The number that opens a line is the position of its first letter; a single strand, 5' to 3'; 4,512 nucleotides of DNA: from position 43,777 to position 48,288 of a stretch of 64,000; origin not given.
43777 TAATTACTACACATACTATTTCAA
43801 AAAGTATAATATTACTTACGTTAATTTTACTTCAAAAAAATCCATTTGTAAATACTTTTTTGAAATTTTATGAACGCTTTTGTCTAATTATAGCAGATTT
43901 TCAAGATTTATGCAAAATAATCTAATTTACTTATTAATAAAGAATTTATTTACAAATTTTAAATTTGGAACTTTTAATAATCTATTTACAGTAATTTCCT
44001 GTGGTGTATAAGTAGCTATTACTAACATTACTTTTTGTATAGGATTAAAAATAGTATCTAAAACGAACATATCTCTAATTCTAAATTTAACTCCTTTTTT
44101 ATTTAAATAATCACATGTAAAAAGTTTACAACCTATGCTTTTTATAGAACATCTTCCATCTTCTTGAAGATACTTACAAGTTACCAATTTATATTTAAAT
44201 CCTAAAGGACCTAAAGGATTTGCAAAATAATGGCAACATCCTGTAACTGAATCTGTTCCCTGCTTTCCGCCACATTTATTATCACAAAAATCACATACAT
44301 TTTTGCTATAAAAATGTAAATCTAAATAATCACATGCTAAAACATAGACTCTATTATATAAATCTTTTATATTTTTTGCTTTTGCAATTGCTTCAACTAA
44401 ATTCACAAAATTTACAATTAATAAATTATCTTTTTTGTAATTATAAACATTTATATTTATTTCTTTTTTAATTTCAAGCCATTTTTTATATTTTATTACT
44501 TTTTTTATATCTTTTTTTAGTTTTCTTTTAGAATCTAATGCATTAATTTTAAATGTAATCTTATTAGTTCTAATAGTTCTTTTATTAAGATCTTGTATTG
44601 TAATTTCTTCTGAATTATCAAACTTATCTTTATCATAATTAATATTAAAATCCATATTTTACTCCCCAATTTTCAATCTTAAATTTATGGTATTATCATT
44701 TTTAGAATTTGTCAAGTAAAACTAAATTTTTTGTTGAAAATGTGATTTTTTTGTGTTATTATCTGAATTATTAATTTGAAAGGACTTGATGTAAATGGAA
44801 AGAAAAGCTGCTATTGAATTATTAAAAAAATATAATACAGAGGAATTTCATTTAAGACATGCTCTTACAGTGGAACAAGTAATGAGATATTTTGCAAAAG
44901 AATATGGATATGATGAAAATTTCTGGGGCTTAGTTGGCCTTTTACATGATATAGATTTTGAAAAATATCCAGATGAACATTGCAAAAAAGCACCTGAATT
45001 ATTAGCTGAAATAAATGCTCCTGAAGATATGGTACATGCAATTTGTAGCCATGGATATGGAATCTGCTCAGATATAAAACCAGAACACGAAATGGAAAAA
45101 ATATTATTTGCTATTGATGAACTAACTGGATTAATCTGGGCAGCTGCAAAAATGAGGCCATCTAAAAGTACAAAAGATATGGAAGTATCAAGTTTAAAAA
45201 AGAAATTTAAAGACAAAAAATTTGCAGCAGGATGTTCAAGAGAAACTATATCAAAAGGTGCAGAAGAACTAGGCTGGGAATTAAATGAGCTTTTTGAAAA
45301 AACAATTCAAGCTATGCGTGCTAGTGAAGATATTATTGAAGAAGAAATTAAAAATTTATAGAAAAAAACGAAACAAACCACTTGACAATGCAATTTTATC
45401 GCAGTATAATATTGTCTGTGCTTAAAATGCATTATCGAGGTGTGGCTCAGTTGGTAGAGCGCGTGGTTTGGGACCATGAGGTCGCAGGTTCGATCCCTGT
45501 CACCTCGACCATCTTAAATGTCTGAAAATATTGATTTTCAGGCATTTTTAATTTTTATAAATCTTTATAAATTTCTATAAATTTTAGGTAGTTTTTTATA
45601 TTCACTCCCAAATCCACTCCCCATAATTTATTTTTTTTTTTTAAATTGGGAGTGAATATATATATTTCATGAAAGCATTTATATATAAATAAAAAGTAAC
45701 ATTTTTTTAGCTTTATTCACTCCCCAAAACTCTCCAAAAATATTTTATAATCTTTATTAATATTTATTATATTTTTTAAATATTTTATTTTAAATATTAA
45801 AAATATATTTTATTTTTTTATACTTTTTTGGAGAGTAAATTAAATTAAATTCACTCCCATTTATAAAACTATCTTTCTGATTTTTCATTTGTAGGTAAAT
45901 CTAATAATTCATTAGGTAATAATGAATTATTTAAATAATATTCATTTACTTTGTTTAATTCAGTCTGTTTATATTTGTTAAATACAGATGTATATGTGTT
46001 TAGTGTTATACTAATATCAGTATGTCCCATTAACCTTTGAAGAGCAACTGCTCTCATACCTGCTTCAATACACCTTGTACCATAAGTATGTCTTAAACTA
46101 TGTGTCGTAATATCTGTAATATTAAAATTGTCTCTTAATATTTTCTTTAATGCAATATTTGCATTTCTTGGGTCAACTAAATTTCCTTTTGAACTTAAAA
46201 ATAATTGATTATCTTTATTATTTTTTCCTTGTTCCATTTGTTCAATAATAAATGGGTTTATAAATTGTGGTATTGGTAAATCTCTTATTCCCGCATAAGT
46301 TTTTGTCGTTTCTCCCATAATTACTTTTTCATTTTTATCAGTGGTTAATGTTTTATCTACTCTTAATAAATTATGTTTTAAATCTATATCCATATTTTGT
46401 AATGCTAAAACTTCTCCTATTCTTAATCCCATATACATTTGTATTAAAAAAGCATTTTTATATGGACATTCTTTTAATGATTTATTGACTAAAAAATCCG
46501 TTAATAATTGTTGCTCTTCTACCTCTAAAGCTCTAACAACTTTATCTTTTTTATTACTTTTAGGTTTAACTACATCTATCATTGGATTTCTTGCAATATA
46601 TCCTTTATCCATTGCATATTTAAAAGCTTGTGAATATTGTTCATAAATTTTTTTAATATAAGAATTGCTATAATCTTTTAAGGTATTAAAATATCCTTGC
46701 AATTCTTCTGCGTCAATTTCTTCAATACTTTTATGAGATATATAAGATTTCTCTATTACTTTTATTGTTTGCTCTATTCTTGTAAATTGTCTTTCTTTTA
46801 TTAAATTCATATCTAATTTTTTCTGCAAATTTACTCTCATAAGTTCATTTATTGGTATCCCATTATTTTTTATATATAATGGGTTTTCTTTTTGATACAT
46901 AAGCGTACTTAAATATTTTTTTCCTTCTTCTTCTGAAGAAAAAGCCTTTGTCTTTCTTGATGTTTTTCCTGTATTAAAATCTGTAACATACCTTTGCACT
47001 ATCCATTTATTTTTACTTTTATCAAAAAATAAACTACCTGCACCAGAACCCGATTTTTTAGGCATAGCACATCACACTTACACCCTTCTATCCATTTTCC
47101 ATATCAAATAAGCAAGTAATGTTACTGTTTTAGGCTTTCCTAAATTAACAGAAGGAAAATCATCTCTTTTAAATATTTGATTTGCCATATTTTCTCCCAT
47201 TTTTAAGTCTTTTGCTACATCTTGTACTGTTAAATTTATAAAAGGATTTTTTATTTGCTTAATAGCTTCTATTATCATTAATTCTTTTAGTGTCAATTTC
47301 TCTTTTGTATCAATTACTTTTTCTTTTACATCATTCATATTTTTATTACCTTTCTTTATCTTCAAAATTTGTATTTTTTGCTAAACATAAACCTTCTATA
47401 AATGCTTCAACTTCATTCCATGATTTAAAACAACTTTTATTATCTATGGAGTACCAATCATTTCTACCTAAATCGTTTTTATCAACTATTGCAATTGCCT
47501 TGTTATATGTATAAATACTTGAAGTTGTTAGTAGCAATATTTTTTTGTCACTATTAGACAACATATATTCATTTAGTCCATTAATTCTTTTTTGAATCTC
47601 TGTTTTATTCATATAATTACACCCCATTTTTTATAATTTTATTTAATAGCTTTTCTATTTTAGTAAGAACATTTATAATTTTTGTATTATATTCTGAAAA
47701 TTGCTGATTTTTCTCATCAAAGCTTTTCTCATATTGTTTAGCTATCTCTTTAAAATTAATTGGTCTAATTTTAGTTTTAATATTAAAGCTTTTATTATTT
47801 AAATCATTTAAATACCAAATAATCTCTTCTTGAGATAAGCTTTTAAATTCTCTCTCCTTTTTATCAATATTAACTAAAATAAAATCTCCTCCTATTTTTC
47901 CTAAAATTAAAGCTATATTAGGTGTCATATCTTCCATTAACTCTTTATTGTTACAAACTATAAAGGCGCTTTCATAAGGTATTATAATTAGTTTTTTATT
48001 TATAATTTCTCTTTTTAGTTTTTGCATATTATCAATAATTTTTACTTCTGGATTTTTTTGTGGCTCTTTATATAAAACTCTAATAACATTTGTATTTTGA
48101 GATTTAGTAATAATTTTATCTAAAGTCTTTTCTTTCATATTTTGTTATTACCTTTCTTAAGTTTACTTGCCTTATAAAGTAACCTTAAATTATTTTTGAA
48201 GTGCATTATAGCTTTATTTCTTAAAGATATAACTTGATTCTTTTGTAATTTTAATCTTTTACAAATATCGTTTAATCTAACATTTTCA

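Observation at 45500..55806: tRNA-Pro-integrated mobilizable element with MobV relaxase next to a relaxase-less T4SS-like locus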

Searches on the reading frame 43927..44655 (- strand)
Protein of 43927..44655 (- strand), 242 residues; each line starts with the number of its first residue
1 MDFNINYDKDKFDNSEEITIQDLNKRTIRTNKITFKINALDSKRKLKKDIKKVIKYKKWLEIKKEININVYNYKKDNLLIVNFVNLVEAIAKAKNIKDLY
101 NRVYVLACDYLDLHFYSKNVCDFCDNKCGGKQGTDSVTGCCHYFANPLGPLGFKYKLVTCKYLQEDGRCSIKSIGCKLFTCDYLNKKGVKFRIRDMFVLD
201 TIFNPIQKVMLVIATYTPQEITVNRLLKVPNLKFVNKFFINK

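Call 9: search_protein_families(library=pfam, proteins=[window:43927-44655:-], max_evalue=0.01)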
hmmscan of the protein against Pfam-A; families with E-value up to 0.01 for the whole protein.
window:43927-44655:- (242 aa): 0 families

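Call 38: find_encoding_contigs(protein=window:43927-44655:-, flank=10000, max_places=10)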
Protein window:43927-44655:- (242 aa): 11 contigs read that carry it; 8 places shown.
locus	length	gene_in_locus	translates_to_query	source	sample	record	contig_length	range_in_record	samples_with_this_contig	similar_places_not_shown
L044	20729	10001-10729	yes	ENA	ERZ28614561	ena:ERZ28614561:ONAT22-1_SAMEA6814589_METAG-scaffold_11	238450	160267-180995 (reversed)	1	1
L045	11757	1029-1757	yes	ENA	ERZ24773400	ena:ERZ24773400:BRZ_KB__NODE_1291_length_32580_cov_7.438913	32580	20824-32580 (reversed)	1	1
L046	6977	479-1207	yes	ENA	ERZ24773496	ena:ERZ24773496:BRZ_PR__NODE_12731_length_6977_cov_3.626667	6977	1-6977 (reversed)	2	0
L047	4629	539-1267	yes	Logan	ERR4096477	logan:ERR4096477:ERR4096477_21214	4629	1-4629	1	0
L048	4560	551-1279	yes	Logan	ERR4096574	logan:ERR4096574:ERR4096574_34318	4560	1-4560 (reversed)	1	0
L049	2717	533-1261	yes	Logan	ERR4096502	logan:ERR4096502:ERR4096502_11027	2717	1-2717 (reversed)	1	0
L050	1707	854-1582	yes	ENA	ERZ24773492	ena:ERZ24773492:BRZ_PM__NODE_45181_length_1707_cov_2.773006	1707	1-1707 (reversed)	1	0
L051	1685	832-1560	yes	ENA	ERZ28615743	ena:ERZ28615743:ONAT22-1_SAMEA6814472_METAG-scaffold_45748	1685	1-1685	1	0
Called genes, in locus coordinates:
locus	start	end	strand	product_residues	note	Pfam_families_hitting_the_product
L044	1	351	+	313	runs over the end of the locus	PF01076:Mob_Pre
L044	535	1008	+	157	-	-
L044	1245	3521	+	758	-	PF02687:FtsX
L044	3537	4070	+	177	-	PF00005:ABC_tran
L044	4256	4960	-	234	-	PF13560:HTH_31, PF01381:HTH_3, PF12844:HTH_19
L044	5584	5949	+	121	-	-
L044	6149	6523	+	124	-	-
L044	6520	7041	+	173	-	PF12957:DUF3846 (weak)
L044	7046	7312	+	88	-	-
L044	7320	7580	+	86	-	-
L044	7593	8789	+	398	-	PF00589:Phage_integrase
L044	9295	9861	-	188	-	PF01966:HD (weak)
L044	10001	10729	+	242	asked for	-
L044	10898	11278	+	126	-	PF18895:T4SS_pilin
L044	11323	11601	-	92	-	PF01933:CofD (weak)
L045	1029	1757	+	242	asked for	-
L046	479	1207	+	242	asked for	-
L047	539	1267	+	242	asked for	-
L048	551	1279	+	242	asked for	-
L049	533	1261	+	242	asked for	-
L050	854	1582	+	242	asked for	-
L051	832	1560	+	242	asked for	-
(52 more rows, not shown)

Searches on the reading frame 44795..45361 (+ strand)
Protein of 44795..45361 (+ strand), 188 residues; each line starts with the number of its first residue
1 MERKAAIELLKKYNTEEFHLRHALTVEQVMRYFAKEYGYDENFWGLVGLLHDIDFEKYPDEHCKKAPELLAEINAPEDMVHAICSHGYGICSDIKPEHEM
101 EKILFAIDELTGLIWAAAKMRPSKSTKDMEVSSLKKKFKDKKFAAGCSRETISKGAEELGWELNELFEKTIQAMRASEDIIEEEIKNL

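Call 9: search_protein_families(library=pfam, proteins=[window:44795-45361:+], max_evalue=0.01)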
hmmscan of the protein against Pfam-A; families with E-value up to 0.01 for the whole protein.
window:44795-45361:+ (188 aa): 1 family
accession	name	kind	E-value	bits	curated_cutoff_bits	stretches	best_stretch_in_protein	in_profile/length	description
PF01966.28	HD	-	1.8e-05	25.5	22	1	21-110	3-113/116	HD domain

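Call 15: find_encoding_contigs(protein=window:44795-45361:+, flank=10000, max_places=10)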
Protein window:44795-45361:+ (188 aa): 4 contigs read that carry it; 2 places shown.
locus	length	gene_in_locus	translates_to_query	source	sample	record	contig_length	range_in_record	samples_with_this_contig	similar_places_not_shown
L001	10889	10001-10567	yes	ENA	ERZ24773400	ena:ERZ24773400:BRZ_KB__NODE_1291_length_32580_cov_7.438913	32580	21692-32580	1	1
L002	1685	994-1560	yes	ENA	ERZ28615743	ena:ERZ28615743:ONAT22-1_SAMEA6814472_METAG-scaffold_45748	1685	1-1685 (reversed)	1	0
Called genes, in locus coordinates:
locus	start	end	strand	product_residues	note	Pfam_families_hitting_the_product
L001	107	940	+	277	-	PF01987:AIM24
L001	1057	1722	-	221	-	PF02674:Colicin_V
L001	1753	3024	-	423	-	PF18975:DUF5711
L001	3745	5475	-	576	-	-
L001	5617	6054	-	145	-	PF02580:Tyr_Deacylase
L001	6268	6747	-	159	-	-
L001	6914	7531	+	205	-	PF13419:HAD_2 (weak)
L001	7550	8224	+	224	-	PF01933:CofD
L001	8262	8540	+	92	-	PF01933:CofD (weak)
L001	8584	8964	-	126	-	PF18895:T4SS_pilin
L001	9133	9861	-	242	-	-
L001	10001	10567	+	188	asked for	PF01966:HD (faint)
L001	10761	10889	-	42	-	?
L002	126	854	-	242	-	-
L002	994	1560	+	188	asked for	PF01966:HD (faint)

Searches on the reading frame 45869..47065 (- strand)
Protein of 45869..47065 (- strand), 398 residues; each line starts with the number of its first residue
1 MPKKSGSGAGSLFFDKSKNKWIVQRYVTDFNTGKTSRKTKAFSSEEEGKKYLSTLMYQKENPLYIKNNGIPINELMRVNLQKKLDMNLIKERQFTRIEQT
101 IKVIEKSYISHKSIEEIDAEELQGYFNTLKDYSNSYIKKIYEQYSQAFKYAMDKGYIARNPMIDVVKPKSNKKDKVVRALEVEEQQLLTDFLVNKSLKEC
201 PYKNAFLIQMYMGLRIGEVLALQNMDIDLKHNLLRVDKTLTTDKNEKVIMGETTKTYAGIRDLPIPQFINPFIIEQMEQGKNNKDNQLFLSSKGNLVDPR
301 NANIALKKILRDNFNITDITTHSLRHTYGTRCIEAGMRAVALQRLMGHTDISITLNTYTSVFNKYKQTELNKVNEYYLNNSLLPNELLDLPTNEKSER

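Call 8: search_protein_families(library=pfam, proteins=[window:45869-47065:-], max_evalue=0.01)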
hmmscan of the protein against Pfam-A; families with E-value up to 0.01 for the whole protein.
window:45869-47065:- (398 aa): 2 families
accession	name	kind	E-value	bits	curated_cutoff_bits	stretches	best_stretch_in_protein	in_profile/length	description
PF00589.27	Phage_integrase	-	7.4e-24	84.9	27.1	1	181-362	4-169/172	Phage integrase family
PF22022.2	Phage_int_M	-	0.0038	17.9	27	1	90-165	17-93/96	Phage integrase central domain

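Call 33: search_protein_families(library=ncbifam, proteins=[window:45869-47065:-], max_evalue=0.01)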
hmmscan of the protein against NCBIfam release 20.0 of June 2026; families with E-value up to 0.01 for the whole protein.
window:45869-47065:- (398 aa): 12 families
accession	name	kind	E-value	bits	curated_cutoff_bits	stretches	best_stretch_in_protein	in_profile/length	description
TIGR02224.1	recomb_XerC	equivalog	1.6e-24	86.8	335.15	1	98-363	26-279/295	tyrosine recombinase XerC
NF040815.2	recomb_XerA_Arch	equivalog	5.7e-22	78.5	220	1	99-362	22-255/263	site-specific tyrosine recombinase/integron integrase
TIGR02225.1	recomb_XerD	equivalog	1.7e-21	76.9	329.6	1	109-364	32-277/290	site-specific tyrosine recombinase XerD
NF001399.0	PRK00283.1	subfamily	1.1e-18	67.5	279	1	110-364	44-286/300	tyrosine recombinase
TIGR02249.1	integrase_gron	subfamily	1.8e-10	40.7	265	1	306-366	246-305/315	integron integrase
NF003462.0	PRK05084.1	equivalog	9.7e-10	37.7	267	1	212-374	207-357/360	tyrosine recombinase XerS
NF002331.0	PRK01287.1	subfamily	1.4e-08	34.1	371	1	143-361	106-312/365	site-specific tyrosine recombinase XerC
NF007371.0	PRK09871.1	subfamily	6.6e-06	25.8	222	1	282-360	96-174/198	tyrosine-type DNA invertase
NF011946.0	PRK15417.1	equivalog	3.5e-05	23.1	435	1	307-362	262-316/337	integron integrase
NF040693.1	recomb_GmtY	equivalog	0.00067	19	340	1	319-352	391-424/441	gamma-mobile-trio recombinase GmtY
NF007370.0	PRK09870.1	subfamily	0.0013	18.4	221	0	207-356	39-175/200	tyrosine-type DNA invertase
NF041502.1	integrase_1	equivalog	0.0089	14.8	350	0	315-359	315-358/484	site-specific integrase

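Call 34: search_protein_families(library=phrogs, proteins=[window:45869-47065:-], max_evalue=0.01)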
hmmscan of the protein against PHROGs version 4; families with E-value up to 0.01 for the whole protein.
window:45869-47065:- (398 aa): 7 families
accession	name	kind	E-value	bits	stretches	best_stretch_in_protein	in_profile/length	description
phrog_1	-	integration and excision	2.7e-62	212.9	1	14-379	117-453/611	integrase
phrog_216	-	integration and excision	1.5e-30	107.3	1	138-377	16-240/301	integrase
phrog_7685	-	integration and excision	6.8e-16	59.5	1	255-375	123-237/240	integrase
phrog_7269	-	integration and excision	1.2e-08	35.8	1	305-370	16-78/89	integrase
phrog_34557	-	integration and excision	6.3e-05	23.8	1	212-361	10-166/183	integrase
phrog_23271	-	unknown function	0.0013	19.6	1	319-360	9-49/67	-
phrog_25190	-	integration and excision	0.0036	18.6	1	308-369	36-97/109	integrase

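Call 66: search_solved_structures(query=window:45869-47065:-, max_evalue=0.001, show_alignments=1)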
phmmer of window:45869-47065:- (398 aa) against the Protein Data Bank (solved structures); distinct sequences matched with E-value up to 0.001: 10.
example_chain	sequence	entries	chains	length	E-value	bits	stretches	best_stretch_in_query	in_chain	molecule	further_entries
6emy_A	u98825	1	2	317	1.3e-13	54.3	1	98-361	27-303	Int protein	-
6en0_A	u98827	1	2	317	1.3e-13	54.2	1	98-361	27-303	Int protein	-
6emz_A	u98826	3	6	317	3.7e-13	52.8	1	98-361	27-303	Int protein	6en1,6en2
3nkh_A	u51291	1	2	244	7.1e-13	51.8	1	209-376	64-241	Integrase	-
4a8e_A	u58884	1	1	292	7.1e-06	28.8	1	264-372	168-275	PROBABLE TYROSINE RECOMBINASE XERC-LIKE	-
5hxy_A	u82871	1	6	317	1.3e-05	27.9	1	206-360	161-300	Tyrosine recombinase XerA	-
1a0p_A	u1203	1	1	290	4.3e-05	26.2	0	318-362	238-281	SITE-SPECIFIC RECOMBINASE XERD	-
2a3v_A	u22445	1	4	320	0.00017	24.3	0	317-364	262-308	site-specific recombinase IntI4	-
5vfz_A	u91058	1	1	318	0.00056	22.5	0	320-354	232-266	Gp33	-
5dcf_A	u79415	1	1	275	0.00084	22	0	318-363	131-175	Tyrosine recombinase XerD,DNA translocase FtsK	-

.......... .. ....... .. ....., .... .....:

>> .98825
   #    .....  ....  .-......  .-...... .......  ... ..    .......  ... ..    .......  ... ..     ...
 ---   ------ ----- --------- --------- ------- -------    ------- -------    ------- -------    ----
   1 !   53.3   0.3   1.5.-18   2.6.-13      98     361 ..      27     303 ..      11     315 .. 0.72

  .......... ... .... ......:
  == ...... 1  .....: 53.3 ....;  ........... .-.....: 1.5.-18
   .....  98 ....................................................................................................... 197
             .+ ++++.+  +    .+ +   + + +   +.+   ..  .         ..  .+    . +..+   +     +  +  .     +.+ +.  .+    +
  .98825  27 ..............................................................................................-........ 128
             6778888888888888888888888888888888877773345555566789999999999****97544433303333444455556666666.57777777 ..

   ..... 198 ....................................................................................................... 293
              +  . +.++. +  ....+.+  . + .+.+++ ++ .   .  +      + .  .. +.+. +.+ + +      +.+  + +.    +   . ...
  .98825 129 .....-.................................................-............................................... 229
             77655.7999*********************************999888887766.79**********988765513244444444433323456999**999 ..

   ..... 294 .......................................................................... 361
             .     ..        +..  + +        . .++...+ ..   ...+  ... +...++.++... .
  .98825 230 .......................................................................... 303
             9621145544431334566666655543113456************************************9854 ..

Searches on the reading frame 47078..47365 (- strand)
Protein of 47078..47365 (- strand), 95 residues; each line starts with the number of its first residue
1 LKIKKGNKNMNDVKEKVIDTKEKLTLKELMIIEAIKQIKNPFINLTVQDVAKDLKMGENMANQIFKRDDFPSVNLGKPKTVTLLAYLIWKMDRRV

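Call 8: search_protein_families(library=pfam, proteins=[window:47078-47365:-], max_evalue=0.01)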
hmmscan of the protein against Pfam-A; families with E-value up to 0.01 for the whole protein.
window:47078-47365:- (95 aa): 1 family
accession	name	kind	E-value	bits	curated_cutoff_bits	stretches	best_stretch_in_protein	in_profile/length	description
PF01418.23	HTH_6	-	0.00019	21.8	28.3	1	14-64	4-54/77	Helix-turn-helix domain, rpiR family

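Call 33: search_protein_families(library=ncbifam, proteins=[window:47078-47365:-], max_evalue=0.01)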
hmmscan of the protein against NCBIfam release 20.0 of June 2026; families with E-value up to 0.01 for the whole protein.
window:47078-47365:- (95 aa): 0 families

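Call 34: search_protein_families(library=phrogs, proteins=[window:47078-47365:-], max_evalue=0.01)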
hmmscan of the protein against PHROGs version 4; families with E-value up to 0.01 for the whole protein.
window:47078-47365:- (95 aa): 0 families

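Call 72: search_protein_families(library=pfam, proteins=[window:47078-47338:-], max_evalue=5)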
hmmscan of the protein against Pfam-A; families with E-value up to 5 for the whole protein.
window:47078-47338:- (86 aa): 2 families
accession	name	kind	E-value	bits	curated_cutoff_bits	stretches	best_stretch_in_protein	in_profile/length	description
PF01418.23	HTH_6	-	0.00016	22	28.3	1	5-55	4-54/77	Helix-turn-helix domain, rpiR family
PF01399.33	PCI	-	0.037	14.7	22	1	16-54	20-58/84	PCI domain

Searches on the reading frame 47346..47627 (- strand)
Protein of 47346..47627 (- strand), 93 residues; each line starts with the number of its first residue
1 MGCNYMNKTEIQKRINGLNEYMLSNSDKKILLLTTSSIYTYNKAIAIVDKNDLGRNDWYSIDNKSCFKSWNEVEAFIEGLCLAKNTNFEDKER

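Call 8: search_protein_families(library=pfam, proteins=[window:47346-47627:-], max_evalue=0.01)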
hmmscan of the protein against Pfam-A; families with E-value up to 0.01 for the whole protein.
window:47346-47627:- (93 aa): 0 families

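Call 33: search_protein_families(library=ncbifam, proteins=[window:47346-47627:-], max_evalue=0.01)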
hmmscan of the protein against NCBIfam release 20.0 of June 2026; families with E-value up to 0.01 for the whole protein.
window:47346-47627:- (93 aa): 0 families

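Call 34: search_protein_families(library=phrogs, proteins=[window:47346-47627:-], max_evalue=0.01)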
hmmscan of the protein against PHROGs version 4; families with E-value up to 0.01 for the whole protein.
window:47346-47627:- (93 aa): 0 families

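Call 72: search_protein_families(library=pfam, proteins=[window:47346-47612:-], max_evalue=5)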
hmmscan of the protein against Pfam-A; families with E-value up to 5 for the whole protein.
window:47346-47612:- (88 aa): 1 family
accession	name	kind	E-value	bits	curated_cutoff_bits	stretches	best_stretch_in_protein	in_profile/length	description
PF18033.7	SpuA_C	-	0.14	12.8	26.3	1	16-62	31-73/93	SpuA C-terminal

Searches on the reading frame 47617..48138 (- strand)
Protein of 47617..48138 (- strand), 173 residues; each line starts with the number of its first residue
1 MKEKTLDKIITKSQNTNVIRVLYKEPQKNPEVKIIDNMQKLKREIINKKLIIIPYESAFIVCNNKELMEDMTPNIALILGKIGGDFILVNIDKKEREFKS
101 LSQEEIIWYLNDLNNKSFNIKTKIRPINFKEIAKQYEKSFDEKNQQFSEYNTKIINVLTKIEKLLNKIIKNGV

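Call 8: search_protein_families(library=pfam, proteins=[window:47617-48138:-], max_evalue=0.01)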
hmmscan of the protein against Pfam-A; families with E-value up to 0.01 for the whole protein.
window:47617-48138:- (173 aa): 1 family
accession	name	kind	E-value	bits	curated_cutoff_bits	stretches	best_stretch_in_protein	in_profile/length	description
PF12957.13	DUF3846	-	4.9e-08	33.5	27.5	1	19-111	1-100/103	Domain of unknown function (DUF3846)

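Call 33: search_protein_families(library=ncbifam, proteins=[window:47617-48138:-], max_evalue=0.01)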
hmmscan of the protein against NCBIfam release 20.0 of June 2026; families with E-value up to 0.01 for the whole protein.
window:47617-48138:- (173 aa): 0 families

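Call 34: search_protein_families(library=phrogs, proteins=[window:47617-48138:-], max_evalue=0.01)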
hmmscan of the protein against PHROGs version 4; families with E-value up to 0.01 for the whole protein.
window:47617-48138:- (173 aa): 0 families
